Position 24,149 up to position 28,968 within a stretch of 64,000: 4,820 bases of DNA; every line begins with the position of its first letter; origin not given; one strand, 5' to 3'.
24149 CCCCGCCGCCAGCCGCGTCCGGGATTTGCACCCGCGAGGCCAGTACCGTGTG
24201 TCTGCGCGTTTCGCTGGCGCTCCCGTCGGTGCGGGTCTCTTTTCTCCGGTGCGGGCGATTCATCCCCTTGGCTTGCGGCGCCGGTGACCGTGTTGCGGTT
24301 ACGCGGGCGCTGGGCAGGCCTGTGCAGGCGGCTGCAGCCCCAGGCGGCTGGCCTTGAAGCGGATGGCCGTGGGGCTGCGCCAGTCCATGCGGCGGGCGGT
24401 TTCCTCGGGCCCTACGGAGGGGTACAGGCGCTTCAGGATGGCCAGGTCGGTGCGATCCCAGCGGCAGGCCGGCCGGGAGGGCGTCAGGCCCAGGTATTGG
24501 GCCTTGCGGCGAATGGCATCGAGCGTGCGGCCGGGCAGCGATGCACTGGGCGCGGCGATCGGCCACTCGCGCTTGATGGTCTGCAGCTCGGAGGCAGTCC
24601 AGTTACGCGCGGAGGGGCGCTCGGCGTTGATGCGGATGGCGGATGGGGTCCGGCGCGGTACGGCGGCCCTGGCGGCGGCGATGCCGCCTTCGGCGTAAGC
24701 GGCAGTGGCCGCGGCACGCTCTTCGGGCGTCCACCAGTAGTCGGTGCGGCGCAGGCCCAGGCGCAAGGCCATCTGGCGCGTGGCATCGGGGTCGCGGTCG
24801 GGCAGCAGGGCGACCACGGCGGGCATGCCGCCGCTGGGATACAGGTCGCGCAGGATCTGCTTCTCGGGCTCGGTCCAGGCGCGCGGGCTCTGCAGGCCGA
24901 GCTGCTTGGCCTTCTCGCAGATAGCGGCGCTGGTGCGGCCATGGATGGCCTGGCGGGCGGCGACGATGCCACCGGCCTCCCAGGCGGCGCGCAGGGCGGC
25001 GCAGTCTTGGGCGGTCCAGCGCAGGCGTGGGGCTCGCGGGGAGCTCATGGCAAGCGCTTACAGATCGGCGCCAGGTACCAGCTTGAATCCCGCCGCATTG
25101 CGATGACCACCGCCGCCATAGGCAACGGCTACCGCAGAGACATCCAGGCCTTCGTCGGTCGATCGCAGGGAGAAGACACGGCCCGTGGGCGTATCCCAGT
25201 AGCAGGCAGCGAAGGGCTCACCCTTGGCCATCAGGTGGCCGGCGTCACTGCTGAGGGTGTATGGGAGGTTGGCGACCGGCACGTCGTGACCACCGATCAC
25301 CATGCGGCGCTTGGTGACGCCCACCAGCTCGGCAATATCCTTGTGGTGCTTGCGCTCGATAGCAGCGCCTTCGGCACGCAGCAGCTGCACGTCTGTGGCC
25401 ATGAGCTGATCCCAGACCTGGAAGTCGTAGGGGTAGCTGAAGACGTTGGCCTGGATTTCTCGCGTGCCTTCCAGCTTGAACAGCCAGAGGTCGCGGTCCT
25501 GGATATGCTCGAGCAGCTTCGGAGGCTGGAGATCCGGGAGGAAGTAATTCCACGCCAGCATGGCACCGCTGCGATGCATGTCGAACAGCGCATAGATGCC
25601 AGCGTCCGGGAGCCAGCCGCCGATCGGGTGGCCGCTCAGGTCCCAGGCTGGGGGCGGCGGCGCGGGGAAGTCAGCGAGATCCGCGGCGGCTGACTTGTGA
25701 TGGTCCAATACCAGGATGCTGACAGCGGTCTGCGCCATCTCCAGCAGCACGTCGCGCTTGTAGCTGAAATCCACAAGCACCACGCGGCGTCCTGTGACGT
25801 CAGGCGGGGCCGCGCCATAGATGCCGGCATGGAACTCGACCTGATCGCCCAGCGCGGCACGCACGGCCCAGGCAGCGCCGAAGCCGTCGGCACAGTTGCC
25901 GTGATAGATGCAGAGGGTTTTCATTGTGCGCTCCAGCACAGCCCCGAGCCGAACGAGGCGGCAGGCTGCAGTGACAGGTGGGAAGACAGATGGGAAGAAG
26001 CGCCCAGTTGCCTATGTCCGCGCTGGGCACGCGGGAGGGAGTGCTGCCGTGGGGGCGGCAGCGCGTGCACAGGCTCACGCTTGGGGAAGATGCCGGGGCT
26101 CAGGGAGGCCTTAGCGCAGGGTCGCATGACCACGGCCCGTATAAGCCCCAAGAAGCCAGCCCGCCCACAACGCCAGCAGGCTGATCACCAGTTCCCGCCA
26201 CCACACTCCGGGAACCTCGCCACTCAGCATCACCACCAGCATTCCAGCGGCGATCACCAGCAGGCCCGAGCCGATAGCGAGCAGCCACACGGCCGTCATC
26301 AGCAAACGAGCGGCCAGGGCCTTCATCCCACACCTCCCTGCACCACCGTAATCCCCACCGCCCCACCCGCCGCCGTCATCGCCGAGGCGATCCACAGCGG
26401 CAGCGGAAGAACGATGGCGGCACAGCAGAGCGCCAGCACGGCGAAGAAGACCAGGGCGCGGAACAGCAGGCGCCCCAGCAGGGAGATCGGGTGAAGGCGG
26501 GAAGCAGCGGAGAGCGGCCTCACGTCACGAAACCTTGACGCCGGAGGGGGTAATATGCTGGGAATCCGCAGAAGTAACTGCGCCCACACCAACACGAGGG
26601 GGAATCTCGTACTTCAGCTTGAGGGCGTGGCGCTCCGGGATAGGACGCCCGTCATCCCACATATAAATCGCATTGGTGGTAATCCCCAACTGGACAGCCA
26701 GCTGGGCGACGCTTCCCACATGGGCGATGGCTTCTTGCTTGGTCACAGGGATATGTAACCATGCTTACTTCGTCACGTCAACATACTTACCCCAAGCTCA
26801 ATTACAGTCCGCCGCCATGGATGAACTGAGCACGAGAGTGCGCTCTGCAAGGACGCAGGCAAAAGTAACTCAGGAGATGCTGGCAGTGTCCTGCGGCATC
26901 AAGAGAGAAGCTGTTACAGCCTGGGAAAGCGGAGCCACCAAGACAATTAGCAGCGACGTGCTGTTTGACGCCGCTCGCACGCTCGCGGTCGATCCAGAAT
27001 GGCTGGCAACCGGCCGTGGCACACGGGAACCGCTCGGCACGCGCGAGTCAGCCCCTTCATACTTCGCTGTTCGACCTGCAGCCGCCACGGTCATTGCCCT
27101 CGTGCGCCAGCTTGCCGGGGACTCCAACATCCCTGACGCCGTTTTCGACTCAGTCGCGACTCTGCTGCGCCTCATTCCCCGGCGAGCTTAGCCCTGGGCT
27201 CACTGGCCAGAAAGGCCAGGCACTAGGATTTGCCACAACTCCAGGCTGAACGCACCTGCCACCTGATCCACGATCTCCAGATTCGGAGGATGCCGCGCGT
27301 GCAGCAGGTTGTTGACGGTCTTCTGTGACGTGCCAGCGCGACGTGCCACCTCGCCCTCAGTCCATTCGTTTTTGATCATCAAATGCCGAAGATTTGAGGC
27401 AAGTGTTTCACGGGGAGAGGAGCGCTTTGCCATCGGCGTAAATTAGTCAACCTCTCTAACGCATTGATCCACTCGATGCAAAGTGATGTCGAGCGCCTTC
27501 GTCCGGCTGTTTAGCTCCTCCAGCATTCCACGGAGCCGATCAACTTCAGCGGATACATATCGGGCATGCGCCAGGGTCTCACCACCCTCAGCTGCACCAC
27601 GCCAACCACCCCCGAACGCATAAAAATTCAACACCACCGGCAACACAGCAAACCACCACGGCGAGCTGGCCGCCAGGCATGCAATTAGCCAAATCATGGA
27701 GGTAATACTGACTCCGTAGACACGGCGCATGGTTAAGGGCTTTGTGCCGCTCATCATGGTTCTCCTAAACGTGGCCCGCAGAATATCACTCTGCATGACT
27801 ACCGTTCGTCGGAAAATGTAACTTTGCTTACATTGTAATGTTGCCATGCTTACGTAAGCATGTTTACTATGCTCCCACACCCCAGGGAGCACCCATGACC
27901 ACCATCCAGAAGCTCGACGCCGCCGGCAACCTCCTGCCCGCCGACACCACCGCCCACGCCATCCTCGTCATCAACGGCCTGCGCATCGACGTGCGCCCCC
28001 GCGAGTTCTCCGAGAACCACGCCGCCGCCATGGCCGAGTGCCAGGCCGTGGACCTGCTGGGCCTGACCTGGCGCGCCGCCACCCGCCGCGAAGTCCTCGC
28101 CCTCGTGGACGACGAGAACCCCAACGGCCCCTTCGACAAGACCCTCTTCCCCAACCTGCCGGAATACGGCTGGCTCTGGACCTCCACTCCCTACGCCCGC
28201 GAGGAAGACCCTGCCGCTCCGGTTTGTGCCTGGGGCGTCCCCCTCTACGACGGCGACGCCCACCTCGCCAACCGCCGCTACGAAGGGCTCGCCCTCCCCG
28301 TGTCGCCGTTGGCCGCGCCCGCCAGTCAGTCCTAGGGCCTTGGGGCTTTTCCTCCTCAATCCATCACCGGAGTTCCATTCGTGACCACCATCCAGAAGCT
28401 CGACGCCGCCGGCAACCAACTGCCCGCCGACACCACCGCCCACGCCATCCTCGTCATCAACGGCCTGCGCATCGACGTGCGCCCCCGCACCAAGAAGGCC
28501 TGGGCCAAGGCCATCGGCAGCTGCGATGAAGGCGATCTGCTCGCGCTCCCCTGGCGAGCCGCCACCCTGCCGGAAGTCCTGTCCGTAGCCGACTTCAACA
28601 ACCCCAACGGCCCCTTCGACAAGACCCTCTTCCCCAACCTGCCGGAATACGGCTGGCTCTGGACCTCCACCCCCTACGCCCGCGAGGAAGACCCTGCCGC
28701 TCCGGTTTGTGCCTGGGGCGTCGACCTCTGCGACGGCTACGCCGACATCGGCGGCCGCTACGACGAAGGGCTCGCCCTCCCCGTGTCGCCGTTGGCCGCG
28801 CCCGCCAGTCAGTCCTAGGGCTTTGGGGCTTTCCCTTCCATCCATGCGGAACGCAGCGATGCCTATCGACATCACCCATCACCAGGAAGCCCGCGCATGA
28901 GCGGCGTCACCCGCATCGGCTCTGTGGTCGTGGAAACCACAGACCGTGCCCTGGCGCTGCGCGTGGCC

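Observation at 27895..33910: One DGR template repeat diversifying four prophage genes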

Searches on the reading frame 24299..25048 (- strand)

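Call 7: search_protein_families(library=pfam, proteins=[window:24299-25048:-], max_evalue=0.01)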
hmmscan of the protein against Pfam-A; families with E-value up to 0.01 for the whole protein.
window:24299-25048:- (249 aa): 0 families

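Call 13: search_protein_families(library=phrogs, proteins=[window:24299-25048:-], max_evalue=0.001)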
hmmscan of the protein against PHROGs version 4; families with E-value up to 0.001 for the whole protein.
window:24299-25048:- (249 aa): 2 families
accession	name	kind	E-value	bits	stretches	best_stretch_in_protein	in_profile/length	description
phrog_323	-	transcription regulation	2.6e-13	51.2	2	7-99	93-190/319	transcriptional regulator, D5-like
phrog_190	-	DNA, RNA and nucleotide metabolism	0.00067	20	0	88-126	33-71/338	Holliday junction resolvase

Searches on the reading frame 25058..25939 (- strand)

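Call 7: search_protein_families(library=pfam, proteins=[window:25058-25939:-], max_evalue=0.01)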
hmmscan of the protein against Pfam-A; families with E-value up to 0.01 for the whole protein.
window:25058-25939:- (293 aa): 2 families
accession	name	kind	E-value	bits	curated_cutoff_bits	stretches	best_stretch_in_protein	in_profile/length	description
PF02272.25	DHHA1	-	0.00041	21.2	25.9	1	256-287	47-83/102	DHHA1 domain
PF01368.27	DHH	-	0.0012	19.5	28.1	1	17-85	12-76/125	DHH family, N-terminal domain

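Call 13: search_protein_families(library=phrogs, proteins=[window:25058-25939:-], max_evalue=0.001)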
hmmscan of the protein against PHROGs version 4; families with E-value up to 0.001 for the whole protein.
window:25058-25939:- (293 aa): 1 family
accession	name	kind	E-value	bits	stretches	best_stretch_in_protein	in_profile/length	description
phrog_4771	-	other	9.3e-109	364.8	1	1-287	11-283/363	DHH phosphoesterase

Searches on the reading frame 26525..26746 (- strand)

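Call 26: search_protein_families(library=phrogs, proteins=[window:26525-26746:-], max_evalue=0.01)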
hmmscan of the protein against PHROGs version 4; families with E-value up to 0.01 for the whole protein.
window:26525-26746:- (73 aa): 4 families
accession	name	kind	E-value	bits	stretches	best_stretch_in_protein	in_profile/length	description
phrog_409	-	transcription regulation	4e-12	47.8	1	1-44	15-57/127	transcriptional regulator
phrog_35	-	transcription regulation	2.3e-06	28.8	1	1-45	76-121/181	transcriptional repressor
phrog_638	-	transcription regulation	0.00093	20.1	1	10-44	17-52/145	transcriptional regulator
phrog_8008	-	DNA, RNA and nucleotide metabolism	0.0015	19.2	1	2-46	6-47/66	DNA binding protein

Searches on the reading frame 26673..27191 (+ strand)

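Call 26: search_protein_families(library=phrogs, proteins=[window:26673-27191:+], max_evalue=0.01)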
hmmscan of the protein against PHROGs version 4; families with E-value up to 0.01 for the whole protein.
window:26673-27191:+ (172 aa): 13 families
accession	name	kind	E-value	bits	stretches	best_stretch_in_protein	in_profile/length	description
phrog_2328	-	transcription regulation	6.9e-17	62.4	1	47-140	11-105/128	transcriptional repressor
phrog_4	-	transcription regulation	1.5e-12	48.2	1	6-121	83-201/400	transcriptional repressor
phrog_2967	-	transcription regulation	5.8e-09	36.8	1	48-149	7-92/225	transcriptional regulator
phrog_5823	-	transcription regulation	8.9e-09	36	1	50-163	5-118/404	transcriptional regulator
phrog_8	-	transcription regulation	9.3e-09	36.2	1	50-120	160-224/346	transcriptional regulator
phrog_4836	-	transcription regulation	9.1e-07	29.6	1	32-118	60-141/194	CII-like regulator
phrog_1373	-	transcription regulation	0.0001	23.3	1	38-116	49-127/166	transcriptional regulator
phrog_7241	-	transcription regulation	0.00032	21.8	1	46-112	57-121/122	transcriptional regulator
phrog_2439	-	transcription regulation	0.00044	20.2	1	53-114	9-69/367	transcriptional regulator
phrog_4739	-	unknown function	0.00056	20.6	1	36-119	52-134/167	-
phrog_3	-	transcription regulation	0.0009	20.1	1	46-120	83-154/430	transcriptional repressor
phrog_2339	-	DNA, RNA and nucleotide metabolism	0.0011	19.9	1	40-101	14-75/98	HTH DNA binding protein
phrog_2104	-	unknown function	0.0049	18.1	1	54-89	42-77/103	-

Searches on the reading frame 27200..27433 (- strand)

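Call 26: search_protein_families(library=phrogs, proteins=[window:27200-27433:-], max_evalue=0.01)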
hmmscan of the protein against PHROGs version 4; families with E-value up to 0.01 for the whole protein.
window:27200-27433:- (77 aa): 11 families
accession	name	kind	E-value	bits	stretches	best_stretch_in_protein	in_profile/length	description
phrog_4583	-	transcription regulation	2e-07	31.9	1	3-71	3-71/81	transcriptional repressor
phrog_3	-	transcription regulation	2.8e-06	28.4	1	5-69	83-145/430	transcriptional repressor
phrog_2439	-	transcription regulation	7.7e-05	22.7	1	12-62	9-59/367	transcriptional regulator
phrog_1373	-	transcription regulation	0.0001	23.4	1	15-63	68-116/166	transcriptional regulator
phrog_8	-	transcription regulation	0.00012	22.7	1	8-62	74-128/346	transcriptional regulator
phrog_13326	-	unknown function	0.00017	22.8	1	26-71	10-55/151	-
phrog_4779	-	transcription regulation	0.00038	21.9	1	11-64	3-58/98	transcriptional regulator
phrog_2339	-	DNA, RNA and nucleotide metabolism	0.00061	20.7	1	3-46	18-61/98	HTH DNA binding protein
phrog_2328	-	transcription regulation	0.0014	19.4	1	7-64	12-69/128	transcriptional repressor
phrog_3949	-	transcription regulation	0.0043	18.1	1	13-71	15-74/161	transcriptional repressor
phrog_4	-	transcription regulation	0.0082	16.2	1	8-62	134-184/400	transcriptional repressor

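Call 76: search_protein_families(library=padloc, proteins=[window:27200-27433:-], max_evalue=0.01)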
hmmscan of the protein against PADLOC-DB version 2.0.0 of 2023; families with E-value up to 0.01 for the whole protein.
window:27200-27433:- (77 aa): 2 families
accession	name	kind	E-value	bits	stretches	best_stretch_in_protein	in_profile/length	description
PDLC04133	mad1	-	0.0011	17.2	1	24-51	6-33/60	mads_1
PDLC02926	HTH_VI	-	0.0016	16.6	1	12-69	3-60/92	-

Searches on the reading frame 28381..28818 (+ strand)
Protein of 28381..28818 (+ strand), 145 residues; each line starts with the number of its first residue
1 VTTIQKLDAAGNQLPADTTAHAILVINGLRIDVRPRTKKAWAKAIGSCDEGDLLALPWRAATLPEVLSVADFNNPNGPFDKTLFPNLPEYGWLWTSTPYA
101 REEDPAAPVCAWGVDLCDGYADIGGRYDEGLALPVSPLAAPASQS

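Call 5: search_protein_families(library=pfam, proteins=[window:28381-28818:+], max_evalue=0.01)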
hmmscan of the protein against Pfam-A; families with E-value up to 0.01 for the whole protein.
window:28381-28818:+ (145 aa): 1 family
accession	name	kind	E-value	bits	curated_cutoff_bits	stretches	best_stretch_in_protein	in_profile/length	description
PF07603.17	Lcl_C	-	3.8e-07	30.9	34.9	1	40-135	23-116/117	Lcl C-terminal domain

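Call 30: find_homologous_proteins(query=window:28381-28818:+)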
Query window:28381-28818:+ (145 aa): 9 proteins with E <= 0.001 among 51 candidates.
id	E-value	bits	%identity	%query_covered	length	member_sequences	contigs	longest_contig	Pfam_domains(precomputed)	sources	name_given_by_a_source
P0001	3.3e-94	331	100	100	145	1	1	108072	PF07603.18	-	-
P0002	1.5e-65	238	75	100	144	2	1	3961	PF07603.18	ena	-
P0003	2.3e-65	237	78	100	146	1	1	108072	PF07603.18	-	-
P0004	1.2e-55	206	69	100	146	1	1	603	PF07603.18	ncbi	-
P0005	8.8e-53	196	64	100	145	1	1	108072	PF07603.18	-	-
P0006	5.2e-50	187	61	100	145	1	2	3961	PF07603.18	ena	-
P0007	2.5e-48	182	61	100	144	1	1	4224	-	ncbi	-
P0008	6.0e-23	100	47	97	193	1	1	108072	PF07603.18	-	-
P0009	5.2e-22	97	46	99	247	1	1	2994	PF07603.18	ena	-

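Call 31: find_encoding_contigs(protein=P0002, flank=10000, max_places=4)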
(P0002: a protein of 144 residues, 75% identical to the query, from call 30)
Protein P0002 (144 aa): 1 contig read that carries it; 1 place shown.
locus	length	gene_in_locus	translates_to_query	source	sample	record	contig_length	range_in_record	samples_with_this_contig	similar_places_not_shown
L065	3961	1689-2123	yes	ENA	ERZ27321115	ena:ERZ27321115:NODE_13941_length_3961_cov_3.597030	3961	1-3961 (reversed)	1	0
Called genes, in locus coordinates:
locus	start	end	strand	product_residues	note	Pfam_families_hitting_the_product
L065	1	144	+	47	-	?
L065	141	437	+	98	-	-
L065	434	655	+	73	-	-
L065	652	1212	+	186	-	-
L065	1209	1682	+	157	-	-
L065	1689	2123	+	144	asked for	PF07603:Lcl_C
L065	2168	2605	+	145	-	PF07603:Lcl_C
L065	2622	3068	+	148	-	-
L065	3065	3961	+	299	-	?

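Call 32: find_encoding_contigs(protein=P0007, flank=10000, max_places=4)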
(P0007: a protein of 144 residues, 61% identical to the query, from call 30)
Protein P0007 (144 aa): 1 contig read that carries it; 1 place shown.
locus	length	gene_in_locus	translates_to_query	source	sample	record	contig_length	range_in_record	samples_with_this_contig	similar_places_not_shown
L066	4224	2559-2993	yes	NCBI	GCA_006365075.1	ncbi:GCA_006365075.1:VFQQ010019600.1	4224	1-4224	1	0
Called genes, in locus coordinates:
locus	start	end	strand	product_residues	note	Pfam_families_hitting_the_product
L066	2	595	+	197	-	?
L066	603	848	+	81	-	-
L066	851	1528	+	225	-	PF13392:HNH_3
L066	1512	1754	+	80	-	-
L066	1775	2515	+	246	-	PF07603:Lcl_C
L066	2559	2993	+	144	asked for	-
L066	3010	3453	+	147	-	-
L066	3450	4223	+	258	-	?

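Call 33: find_encoding_contigs(protein=P0009, flank=10000, max_places=4)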
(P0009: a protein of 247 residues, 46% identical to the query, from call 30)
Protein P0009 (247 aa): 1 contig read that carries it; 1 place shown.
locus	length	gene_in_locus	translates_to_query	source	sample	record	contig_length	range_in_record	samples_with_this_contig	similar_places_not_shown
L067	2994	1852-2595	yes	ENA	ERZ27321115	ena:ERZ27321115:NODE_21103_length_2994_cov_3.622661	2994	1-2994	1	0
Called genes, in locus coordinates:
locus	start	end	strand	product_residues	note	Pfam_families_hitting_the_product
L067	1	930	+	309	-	?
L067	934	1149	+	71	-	-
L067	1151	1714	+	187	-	-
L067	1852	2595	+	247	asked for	PF07603:Lcl_C (weak)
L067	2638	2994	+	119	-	?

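Call 47: search_protein_representatives(alignment_id=A2)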
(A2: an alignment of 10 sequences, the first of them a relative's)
Query: 10 sequences, 145 profile positions. Proteins with E-value up to 0.001 (for the whole library): 4617; up to 1e-10: 599; up to 1e-30: 19. The best 150 are listed.
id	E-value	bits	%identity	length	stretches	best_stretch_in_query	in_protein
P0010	2.3e-83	293.3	-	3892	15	36-122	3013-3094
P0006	2.4e-70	251.1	-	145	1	1-145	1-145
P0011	3.0e-66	237.8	-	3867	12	37-120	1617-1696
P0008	4.8e-60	217.7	-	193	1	3-145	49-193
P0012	3.4e-59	214.9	-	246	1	2-144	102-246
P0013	2.5e-52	192.7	-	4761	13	4-100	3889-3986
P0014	5.9e-49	181.7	-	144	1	1-145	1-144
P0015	1.2e-48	180.7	-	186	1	3-144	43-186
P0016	3.5e-42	159.8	-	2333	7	4-106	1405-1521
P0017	4.0e-42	159.6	-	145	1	1-144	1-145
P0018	5.9e-40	152.5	-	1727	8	38-121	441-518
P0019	4.4e-39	149.7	-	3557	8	40-122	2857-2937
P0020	8.2e-39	148.8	-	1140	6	38-110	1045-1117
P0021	7.3e-37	142.5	-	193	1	3-141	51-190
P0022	1.9e-36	141.1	-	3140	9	4-120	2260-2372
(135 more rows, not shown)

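Call 50: search_solved_structures(query=A3, max_evalue=1)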
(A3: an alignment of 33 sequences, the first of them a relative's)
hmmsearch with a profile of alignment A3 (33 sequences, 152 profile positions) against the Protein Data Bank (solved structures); distinct sequences matched with E-value up to 1: 0.

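Call 54: search_dna_similar(query=P0001, collection=phages, mode=protein, max_evalue=0.001, max_rows=25)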
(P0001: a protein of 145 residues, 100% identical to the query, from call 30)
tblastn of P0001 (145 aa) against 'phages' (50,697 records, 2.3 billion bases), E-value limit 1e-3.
No match.

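Call 56: find_related_loci(query=A2, collection=viral_contigs, flank=10000)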
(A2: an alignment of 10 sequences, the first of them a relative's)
Query A2 (145 aa) in viral_contigs; peptide patterns used: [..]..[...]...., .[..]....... (x = any residue, [..] = any of these).
6 stretches matched a pattern, but none encodes a relative of the query by tblastn (E <= 1e-3).

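Call 57: predict_structure(alignment_id=A3)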
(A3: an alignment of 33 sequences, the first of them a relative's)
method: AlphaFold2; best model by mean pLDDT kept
length: 145 residues; sequences in the alignment: 33
mean_pLDDT: 93.3   pTM: 0.86
mean pLDDT of the five models: 93.3, 92.5, 92.3, 92.1, 91.7
residues with pLDDT >= 90: 124; 70-90: 14; 50-70: 5; < 50: 2
segments of 3 or more residues with pLDDT < 50: none
pLDDT, mean of each block of 10 residues (from residue 1): 92 97 96 97 96 95 97 95 96 95 86 96 96 92 52
secondary structure, 60 per line:
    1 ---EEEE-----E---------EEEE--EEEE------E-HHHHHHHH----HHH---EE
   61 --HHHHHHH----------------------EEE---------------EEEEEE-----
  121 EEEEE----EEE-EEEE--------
elements in order: E4-7 E23-26 E29-32 H41-48 H63-69 E92-94 E110-115 E121-125 E130-132 E134-137

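Call 61: fold_search(model_id=the predicted structure, library=pdb)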
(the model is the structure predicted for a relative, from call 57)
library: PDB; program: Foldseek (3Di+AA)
matches with E <= 10: 405; with E <= 0.001: 0
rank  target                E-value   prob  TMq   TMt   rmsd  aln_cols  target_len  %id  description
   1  1c3a_B                2.3e-03  1.00  0.56  0.64   3.6       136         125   11  CRYSTAL STRUCTURE OF FLAVOCETIN-A FROM THE HABU SNAKE VENOM, A NOVEL CYCLIC TETRAMER OF C-TYPE LECTIN-LIKE HETERODIMER (released 2000-03-06)
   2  1oz7_B                3.1e-03  1.00  0.52  0.60   6.4       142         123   14  Crystal structure of Echicetin from the venom of Indian saw-scaled viper (Echis carinatus) at 2.4 resolution (released 2003-12-30)
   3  3ubu_B                8.3e-03  1.00  0.55  0.63   4.0       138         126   11  Crystal structure of agkisacucetin, a GpIb-binding snaclec (snake C-type lectin) that inhibits platelet (released 2012-04-11)
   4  1u0n_C                8.3e-03  1.00  0.51  0.58   6.4       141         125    9  The ternary von Willebrand Factor A1-glycoprotein Ibalpha-botrocetin complex (released 2005-04-19)
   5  1v4l_B                8.3e-03  1.00  0.49  0.56   6.5       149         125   11  Crystal structure of a platelet agglutination factor isolated from the venom of Taiwan habu (Trimeresurus mucrosquamat (released 2003-12-02)
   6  8q4e_A                1.2e-02  1.00  0.51  0.56   3.1       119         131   14  Structure of Legionella pneumophila Lcl C-terminal domain (released 2023-12-27)
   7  1fvu_B                1.3e-02  1.00  0.52  0.61   6.1       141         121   10  CRYSTAL STRUCTURE OF BOTROCETIN (released 2001-02-14)
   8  1uos_B                1.3e-02  1.00  0.49  0.56   6.2       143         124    9  The Crystal Structure of the Snake Venom Toxin Convulxin (released 2003-10-14)
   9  3als_A                1.4e-02  0.99  0.49  0.46   6.4       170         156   12  Crystal structure of CEL-IV (released 2011-01-19)
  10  3gpr_B                1.5e-02  0.96  0.41  0.46   6.7       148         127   14  Crystal structure of rhodocetin (released 2009-12-15)
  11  1v4l_A                2.1e-02  1.00  0.53  0.57   4.9       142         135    8  Crystal structure of a platelet agglutination factor isolated from the venom of Taiwan habu (Trimeresurus mucrosquamat (released 2003-12-02)
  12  2vrp_B                2.1e-02  0.99  0.46  0.53   7.4       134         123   10  Structure of rhodocytin (released 2008-07-08)
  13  7qaj_B                2.4e-02  0.99  0.49  0.56   6.5       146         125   11  ZK002 with Anti-angiogenic and Anti-inflamamtory Properties (released 2023-06-14)
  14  1jwi_B                2.5e-02  0.99  0.51  0.58   5.3       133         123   11  Crystal Structure of Bitiscetin, a von Willeband Factor-dependent Platelet Aggregation Inducer. (released 2001-11-28)
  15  3alu_A                2.7e-02  0.99  0.51  0.47   6.2       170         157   12  Crystal structure of CEL-IV complexed with Raffinose (released 2011-01-19)
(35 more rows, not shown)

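Call 72: search_protein_families(library=ncbifam, proteins=[window:28381-28818:+], max_evalue=0.01)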
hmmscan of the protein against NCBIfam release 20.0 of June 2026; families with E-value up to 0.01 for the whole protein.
window:28381-28818:+ (145 aa): 0 families

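Call 75: search_protein_families(library=phrogs, proteins=[window:28381-28818:+], max_evalue=0.01)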
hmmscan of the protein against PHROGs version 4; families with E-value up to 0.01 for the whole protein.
window:28381-28818:+ (145 aa): 0 families

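Call 76: search_protein_families(library=padloc, proteins=[window:28381-28818:+], max_evalue=0.01)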
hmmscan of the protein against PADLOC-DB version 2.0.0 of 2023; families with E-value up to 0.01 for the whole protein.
window:28381-28818:+ (145 aa): 0 families

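Call 80: fold_search(model_id=the predicted structure, library=viral)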
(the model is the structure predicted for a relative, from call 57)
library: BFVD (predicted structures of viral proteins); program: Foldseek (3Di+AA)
matches with E <= 10: 204; with E <= 0.001: 1
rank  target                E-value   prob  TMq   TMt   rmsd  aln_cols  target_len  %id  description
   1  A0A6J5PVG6            1.4e-05  1.00  0.57  0.70   3.9       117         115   20  DUF1566 domain-containing protein [uncultured Caudovirales phage]
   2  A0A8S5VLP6            3.0e-03  1.00  0.54  0.61   3.8       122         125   13  (no name in the UniProt tables at hand)
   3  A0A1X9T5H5            6.9e-03  1.00  0.51  0.25   6.6       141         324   13  C-type lectin protein [Ranid herpesvirus 3]
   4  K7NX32                7.8e-03  1.00  0.54  0.45   4.4       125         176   11  F-lec2 protein [Chelonid alphaherpesvirus 5]
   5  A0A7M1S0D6            8.7e-03  1.00  0.60  0.40   6.3       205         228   12  DUF1566 domain-containing protein [uncultured phage cr10_1]
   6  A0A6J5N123            1.4e-02  1.00  0.53  0.42   6.4       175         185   12  DUF1566 domain-containing protein [uncultured Caudovirales phage]
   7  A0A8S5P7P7            1.6e-02  1.00  0.61  0.24   3.9       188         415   12  Uncharacterized protein [Podoviridae sp. ctU7u6]
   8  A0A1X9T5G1            1.6e-02  1.00  0.49  0.35   5.8       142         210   11  C-type lectin protein [Ranid herpesvirus 3]
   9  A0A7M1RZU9            2.0e-02  1.00  0.66  0.14   5.4       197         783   10  Uncharacterized protein [uncultured phage cr116_1]
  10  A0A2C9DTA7            2.2e-02  0.99  0.51  0.44   5.6       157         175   10  C-type lectin-like IEV/EEV glycoprotein [Eastern grey kangaroopox virus]
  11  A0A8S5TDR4            2.5e-02  1.00  0.62  0.08   4.6       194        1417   13  Tail fiber protein [Myoviridae sp. ctK5o5]
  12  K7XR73                2.8e-02  1.00  0.50  0.41   4.7       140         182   14  B168.5 [Rat cytomegalovirus (isolate England)]
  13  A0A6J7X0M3            2.8e-02  0.99  0.51  0.14   6.7       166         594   12  Peptidase S74 domain-containing protein [uncultured Caudovirales phage]
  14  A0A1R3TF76            3.0e-02  1.00  0.50  0.38   6.3       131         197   11  Membrane protein UL45 [Spheniscid alphaherpesvirus 1]
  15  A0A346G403            3.0e-02  0.98  0.46  0.25   5.1       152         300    9  (no name in the UniProt tables at hand)
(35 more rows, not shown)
